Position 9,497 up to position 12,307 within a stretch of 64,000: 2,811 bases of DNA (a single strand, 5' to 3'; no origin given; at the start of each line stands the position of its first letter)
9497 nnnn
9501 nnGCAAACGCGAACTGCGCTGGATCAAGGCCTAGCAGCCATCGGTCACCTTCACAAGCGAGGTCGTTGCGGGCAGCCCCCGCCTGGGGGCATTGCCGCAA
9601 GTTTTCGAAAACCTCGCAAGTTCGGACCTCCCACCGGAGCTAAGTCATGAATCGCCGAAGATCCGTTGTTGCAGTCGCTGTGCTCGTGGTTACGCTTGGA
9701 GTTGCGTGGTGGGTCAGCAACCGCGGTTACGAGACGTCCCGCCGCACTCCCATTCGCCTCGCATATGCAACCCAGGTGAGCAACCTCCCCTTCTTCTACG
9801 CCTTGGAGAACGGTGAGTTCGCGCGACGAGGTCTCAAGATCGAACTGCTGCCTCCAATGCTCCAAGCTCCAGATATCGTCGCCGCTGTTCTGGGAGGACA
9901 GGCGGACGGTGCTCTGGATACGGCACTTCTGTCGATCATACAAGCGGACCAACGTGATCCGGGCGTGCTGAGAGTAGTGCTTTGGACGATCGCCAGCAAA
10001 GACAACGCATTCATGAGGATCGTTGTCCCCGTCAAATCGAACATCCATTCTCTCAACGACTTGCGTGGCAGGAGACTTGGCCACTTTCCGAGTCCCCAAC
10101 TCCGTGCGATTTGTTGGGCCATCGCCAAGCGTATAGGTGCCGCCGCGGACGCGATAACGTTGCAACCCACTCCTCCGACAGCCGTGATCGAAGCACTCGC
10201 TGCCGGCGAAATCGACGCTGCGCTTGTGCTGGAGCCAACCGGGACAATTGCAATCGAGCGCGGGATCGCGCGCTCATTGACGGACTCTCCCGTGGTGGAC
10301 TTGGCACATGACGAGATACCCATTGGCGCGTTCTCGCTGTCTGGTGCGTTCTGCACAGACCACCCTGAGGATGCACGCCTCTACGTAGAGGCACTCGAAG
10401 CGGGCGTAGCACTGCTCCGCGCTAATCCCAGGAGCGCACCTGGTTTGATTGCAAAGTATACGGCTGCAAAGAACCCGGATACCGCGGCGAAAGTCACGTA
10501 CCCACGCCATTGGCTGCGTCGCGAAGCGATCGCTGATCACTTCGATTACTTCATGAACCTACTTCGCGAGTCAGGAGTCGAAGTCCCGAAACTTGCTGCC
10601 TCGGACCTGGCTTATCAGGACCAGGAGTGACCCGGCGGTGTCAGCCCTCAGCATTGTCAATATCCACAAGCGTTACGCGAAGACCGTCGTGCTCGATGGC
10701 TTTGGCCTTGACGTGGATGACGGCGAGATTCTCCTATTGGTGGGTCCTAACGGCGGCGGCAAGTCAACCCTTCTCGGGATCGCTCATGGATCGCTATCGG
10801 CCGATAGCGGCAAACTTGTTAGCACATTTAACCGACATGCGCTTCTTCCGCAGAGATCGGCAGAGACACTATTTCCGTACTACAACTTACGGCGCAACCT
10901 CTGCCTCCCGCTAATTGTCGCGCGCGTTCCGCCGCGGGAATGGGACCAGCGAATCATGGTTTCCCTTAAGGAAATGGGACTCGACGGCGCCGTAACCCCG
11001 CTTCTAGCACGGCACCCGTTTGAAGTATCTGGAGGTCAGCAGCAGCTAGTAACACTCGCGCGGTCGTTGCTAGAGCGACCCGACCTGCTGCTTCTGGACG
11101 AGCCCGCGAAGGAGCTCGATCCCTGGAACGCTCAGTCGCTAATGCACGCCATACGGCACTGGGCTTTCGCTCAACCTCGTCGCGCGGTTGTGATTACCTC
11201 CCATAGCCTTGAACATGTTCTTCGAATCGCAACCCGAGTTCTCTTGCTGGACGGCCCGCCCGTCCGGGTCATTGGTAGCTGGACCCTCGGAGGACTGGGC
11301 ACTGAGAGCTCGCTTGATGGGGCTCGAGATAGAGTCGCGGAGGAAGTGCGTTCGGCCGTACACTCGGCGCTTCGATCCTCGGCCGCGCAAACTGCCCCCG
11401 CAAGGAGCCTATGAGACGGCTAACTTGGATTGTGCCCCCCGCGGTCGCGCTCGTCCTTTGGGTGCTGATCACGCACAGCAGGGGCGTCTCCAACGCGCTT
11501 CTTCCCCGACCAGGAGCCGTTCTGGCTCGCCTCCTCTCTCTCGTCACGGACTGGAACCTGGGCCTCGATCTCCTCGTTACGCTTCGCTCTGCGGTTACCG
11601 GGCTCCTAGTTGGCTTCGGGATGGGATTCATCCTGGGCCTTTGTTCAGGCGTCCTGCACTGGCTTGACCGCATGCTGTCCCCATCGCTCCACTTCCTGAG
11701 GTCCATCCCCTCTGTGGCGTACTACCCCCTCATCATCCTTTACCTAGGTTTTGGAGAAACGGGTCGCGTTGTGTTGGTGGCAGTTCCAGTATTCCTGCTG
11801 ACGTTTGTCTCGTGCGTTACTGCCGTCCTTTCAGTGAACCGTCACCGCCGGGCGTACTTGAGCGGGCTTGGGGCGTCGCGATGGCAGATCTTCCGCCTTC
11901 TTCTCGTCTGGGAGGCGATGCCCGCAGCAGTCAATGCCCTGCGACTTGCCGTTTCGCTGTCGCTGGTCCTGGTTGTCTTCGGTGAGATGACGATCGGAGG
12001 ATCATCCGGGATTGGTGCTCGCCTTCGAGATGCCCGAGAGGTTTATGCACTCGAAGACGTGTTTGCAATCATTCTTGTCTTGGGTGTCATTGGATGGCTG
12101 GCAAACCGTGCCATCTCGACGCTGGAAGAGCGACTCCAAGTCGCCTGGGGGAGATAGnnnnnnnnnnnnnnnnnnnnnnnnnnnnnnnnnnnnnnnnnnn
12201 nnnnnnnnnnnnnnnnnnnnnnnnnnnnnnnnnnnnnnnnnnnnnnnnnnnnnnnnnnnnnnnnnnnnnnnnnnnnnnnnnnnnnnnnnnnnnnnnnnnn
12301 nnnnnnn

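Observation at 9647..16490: Low-GC six-gene operon: NitT/TauT-type ABC importer + KS-alpha/dead KS-beta pair + sensor AAA+ ATPase, with no ACP or tailoring genes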

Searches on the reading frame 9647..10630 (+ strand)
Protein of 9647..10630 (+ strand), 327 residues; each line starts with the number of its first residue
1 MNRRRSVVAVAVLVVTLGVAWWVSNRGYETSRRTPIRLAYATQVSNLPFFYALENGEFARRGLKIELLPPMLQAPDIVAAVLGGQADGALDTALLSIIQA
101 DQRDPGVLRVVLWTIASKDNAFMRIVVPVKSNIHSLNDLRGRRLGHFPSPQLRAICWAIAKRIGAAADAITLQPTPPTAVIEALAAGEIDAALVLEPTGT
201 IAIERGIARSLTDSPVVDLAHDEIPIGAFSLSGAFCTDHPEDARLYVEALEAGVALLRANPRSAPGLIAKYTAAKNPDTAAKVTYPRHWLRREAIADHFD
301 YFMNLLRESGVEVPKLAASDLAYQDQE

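Call 3: search_protein_families(library=pfam, proteins=[window:9647-10630:+], max_evalue=0.01)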
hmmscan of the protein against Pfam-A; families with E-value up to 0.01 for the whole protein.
window:9647-10630:+ (327 aa): 4 families
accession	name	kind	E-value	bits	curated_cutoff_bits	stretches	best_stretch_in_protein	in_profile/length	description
PF09084.16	NMT1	-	4.5e-18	66.4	20.5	1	47-264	5-216/216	NMT1/THI5 like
PF13379.11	NMT1_2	-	4.1e-10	40.3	24.7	1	168-250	152-231/252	NMT1-like family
PF12974.12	Phosphonate-bd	-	5.9e-05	23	27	1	76-196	41-164/242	ABC transporter, phosphonate, periplasmic substrate-binding protein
PF03466.25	LysR_substrate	-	0.0098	15.7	28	0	170-225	37-89/209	LysR substrate binding domain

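Call 4: search_protein_families(library=ncbifam, proteins=[window:9647-10630:+], max_evalue=0.01)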
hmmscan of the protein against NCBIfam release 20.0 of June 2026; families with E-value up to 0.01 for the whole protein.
window:9647-10630:+ (327 aa): 5 families
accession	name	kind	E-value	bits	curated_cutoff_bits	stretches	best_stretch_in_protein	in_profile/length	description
TIGR01728.1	SsuA_fam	subfamily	1.4e-18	67.1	163.5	1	36-296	1-254/290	aliphatic sulfonate ABC transporter substrate-binding protein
TIGR02122.1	TRAP_TAXI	subfamily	3.2e-07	29.5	84.35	1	118-222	119-222/320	TAXI family TRAP transporter solute-binding subunit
NF040735.1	SBP_SaoX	equivalog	4.4e-05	22.7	300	1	129-271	87-232/330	ABC transporter substrate-binding subunit SaoX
TIGR01729.1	taurine_ABC_bnd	equivalog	0.0013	18.2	304.25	1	117-261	76-217/300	taurine ABC transporter substrate-binding protein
NF008553.0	PRK11480.1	equivalog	0.0017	17.6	490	1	113-246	96-224/320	taurine ABC transporter substrate-binding protein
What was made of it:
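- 9647..10630 (+): Substrate-binding protein of a NitT/TauT-type ABC importer (NMT1/SsuA-like), with an N-terminal hydrophobic signal or anchor (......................). NCBIfam SsuA_fam 67 bits, far below the cutoff of 163, so the ligand is unknown (calls 3, 4).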

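Call 8: search_protein_families(library=padloc, proteins=[window:9647-10630:+], max_evalue=0.01)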
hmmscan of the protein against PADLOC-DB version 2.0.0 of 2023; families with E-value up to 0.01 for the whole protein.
window:9647-10630:+ (327 aa): 0 families

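Call 67: search_solved_structures(query=window:9647-10627:+, max_evalue=0.001)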
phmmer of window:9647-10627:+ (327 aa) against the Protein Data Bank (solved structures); distinct sequences matched with E-value up to 0.001: 1.
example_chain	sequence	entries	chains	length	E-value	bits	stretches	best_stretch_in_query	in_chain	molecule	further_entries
4nmy_A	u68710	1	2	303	2.5e-07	33.4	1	31-274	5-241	ABC-type transport system, extracellular solute-binding protein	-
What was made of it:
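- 9647..10630 (+): The only PDB sequence relative is 4NMY at E 2.5e-7 (call 67).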

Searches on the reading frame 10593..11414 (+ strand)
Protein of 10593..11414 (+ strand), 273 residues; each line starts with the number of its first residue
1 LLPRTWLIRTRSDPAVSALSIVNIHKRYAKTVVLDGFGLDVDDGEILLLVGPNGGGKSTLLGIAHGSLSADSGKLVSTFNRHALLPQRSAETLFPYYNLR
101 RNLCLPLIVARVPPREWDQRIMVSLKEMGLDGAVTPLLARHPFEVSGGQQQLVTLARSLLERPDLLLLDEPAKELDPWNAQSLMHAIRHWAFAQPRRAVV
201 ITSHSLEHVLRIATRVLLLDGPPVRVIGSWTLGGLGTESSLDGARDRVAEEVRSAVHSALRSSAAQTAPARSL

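Call 3: search_protein_families(library=pfam, proteins=[window:10593-11414:+], max_evalue=0.01)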
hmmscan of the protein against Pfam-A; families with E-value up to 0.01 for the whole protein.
window:10593-11414:+ (273 aa): 5 families
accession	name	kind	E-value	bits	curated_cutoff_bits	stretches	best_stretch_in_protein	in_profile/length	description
PF00005.33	ABC_tran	-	9.1e-22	78.6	25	1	35-172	2-136/137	ABC transporter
PF13304.12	AAA_21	-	3.4e-12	47.5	27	1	142-206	235-300/304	AAA domain, putative AbiEii toxin, Type IV TA system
PF02463.25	SMC_N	-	5.6e-05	23.1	40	0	144-191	136-187/220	RecF/RecN/SMC N terminal domain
PF13191.12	AAA_16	-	0.00098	20.1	32.6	1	43-171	21-104/167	AAA ATPase domain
PF13555.12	AAA_29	-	0.002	18.3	27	1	39-61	17-39/61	P-loop containing region of AAA domain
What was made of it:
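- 10638..11414 (+): ABC transporter ATP-binding subunit. Pfam ABC_tran 79 bits (call 3).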

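Call 4: search_protein_families(library=ncbifam, proteins=[window:10593-11414:+], max_evalue=0.01)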
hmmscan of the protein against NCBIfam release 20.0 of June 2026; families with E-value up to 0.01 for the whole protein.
window:10593-11414:+ (273 aa): 185 families (the best 25 are shown)
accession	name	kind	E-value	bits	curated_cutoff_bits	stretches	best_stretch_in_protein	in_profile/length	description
NF040873.1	AztA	equivalog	6.4e-29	100.9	220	1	27-218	1-191/191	zinc ABC transporter ATP-binding protein AztA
TIGR03265.1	PhnT2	equivalog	2e-27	96.4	457.7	1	18-228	4-217/353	putative 2-aminoethylphosphonate ABC transporter ATP-binding protein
TIGR04521.1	ECF_ATPase_2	equivalog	1.4e-26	93.3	330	2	114-221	117-220/279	energy-coupling factor transporter ATPase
NF006987.0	PRK09452.1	equivalog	1.8e-26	92.8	482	1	17-220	16-222/378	spermidine/putrescine ABC transporter ATP-binding protein PotA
NF008039.0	PRK10771.1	equivalog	1.1e-25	90.5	298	1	36-220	17-204/234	thiamine ABC transporter ATP-binding protein ThiQ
TIGR03258.1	PhnT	equivalog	1.3e-25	90.2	499.15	1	15-220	5-214/359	2-aminoethylphosphonate ABC transport system ATP-binding subunit PhnT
TIGR02673.1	FtsE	equivalog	1.7e-25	90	264.85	1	20-220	3-211/214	cell division ATP-binding protein FtsE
NF043075.1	MMSYN1_0197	equivalog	1.8e-25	89.6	550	1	19-229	3-216/341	spermidine/putrescine ABC transporter ATP-binding protein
TIGR03608.1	L_ocin_972_ABC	subfamily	2.6e-25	89.1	254.85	1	21-216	1-203/206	putative bacteriocin export ABC transporter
NF008428.0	PRK11264.1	equivalog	2e-24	86.2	406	2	93-221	96-219/250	L-cystine ABC transporter ATP-binding protein TcyN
NF008653.0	PRK11650.1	subfamily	4.7e-24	85.1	432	1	17-228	2-217/357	sn-glycerol-3-phosphate ABC transporter ATP-binding protein UgpC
TIGR01277.1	thiQ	equivalog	1.1e-23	84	245.05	1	35-223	15-206/213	thiamine ABC transporter ATP-binding protein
TIGR00968.1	3a0106s01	subfamily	1.3e-23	83.8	342.75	1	20-229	2-214/237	sulfate ABC transporter ATP-binding protein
NF008421.0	PRK11248.1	equivalog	1.4e-23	83.8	357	1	19-229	2-212/255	taurine ABC transporter ATP-binding subunit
NF040840.2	tungstate_WtpC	equivalog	2.8e-23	82.8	440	1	20-224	3-209/347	tungstate ABC transporter ATP-binding protein WtpC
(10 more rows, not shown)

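Call 8: search_protein_families(library=padloc, proteins=[window:10593-11414:+], max_evalue=0.01)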
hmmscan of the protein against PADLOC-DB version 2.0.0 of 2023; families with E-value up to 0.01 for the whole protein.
window:10593-11414:+ (273 aa): 24 families
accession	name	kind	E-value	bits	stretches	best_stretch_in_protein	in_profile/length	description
PDLC04135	mad3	-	1.9e-22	78.4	2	140-219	259-337/374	mads_3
PDLC02980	AriA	-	2e-12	45.7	2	142-206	235-300/304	-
PDLC02914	ATPase-Toprim_I-B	-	4.2e-09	34.1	1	145-208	185-247/443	-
PDLC04140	mad8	-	1.9e-06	25.7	1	31-179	14-207/314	mads_8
PDLC04178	HEC-01A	-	5.2e-06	23.8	0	161-207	286-329/399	-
PDLC04164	AriA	-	1.6e-05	22.6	0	146-205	174-232/253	-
PDLC04182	HEC-01A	-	0.00015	18.8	0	116-205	263-347/406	-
PDLC03878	NsnB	-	0.00026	18.9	0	159-211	233-282/345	-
PDLC04179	HEC-01A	-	0.00036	17.8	1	165-207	362-403/459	-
PDLC04176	HEC-01A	-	0.00084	16.8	0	159-212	270-323/371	-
PDLC04242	PDC-M01A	-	0.0013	15.1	0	140-215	399-475/566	-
PDLC04175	HEC-01A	-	0.0019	15.3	0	44-62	25-43/363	-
PDLC03859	LmuB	-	0.0021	15.3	0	39-63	19-43/611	-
PDLC00293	PtuA1|PtuA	-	0.0021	15.1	0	144-204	315-381/527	AAA ATPase domain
PDLC00281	PtuA1|PtuA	-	0.0026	14.9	1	40-79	33-74/448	AAA ATPase domain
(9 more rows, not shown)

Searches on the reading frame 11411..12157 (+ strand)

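Call 3: search_protein_families(library=pfam, proteins=[window:11411-12157:+], max_evalue=0.01)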
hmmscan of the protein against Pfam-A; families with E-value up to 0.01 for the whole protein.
window:11411-12157:+ (248 aa): 1 family
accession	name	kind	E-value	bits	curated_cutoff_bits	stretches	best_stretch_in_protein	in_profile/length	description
PF00528.27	BPD_transp_1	-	5.8e-15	55.9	26.4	1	72-239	5-179/184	Binding-protein-dependent transport system inner membrane component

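Call 4: search_protein_families(library=ncbifam, proteins=[window:11411-12157:+], max_evalue=0.01)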
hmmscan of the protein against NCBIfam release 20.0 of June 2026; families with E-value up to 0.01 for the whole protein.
window:11411-12157:+ (248 aa): 6 families
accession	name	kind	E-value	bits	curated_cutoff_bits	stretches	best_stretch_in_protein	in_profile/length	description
NF040733.1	ABC_perm_U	equivalog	7.6e-28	97.7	295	1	9-242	14-245/251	ABC transporter permease subunit SaoP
NF008470.0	PRK11365.1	equivalog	7.7e-25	87.8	347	1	3-246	12-252/263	aliphatic sulfonate ABC transporter permease SsuC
NF007545.0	PRK10160.1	equivalog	1e-21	77.6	342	1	11-246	32-271/275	taurine ABC transporter permease TauC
TIGR01183.1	ntrB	equivalog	1.7e-13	50.7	209.05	1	46-236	11-200/202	nitrate ABC transporter permease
TIGR03416.1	ABC_choXWV_perm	equivalog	2.4e-06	27.2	363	1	37-214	69-246/267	choline ABC transporter permease subunit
TIGR01097.1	PhnE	equivalog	0.00015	21.3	216.7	1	37-241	42-250/252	phosphonate ABC transporter, permease protein PhnE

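Call 8: search_protein_families(library=padloc, proteins=[window:11411-12157:+], max_evalue=0.01)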
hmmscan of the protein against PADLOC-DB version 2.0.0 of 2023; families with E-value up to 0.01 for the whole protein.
window:11411-12157:+ (248 aa): 0 families
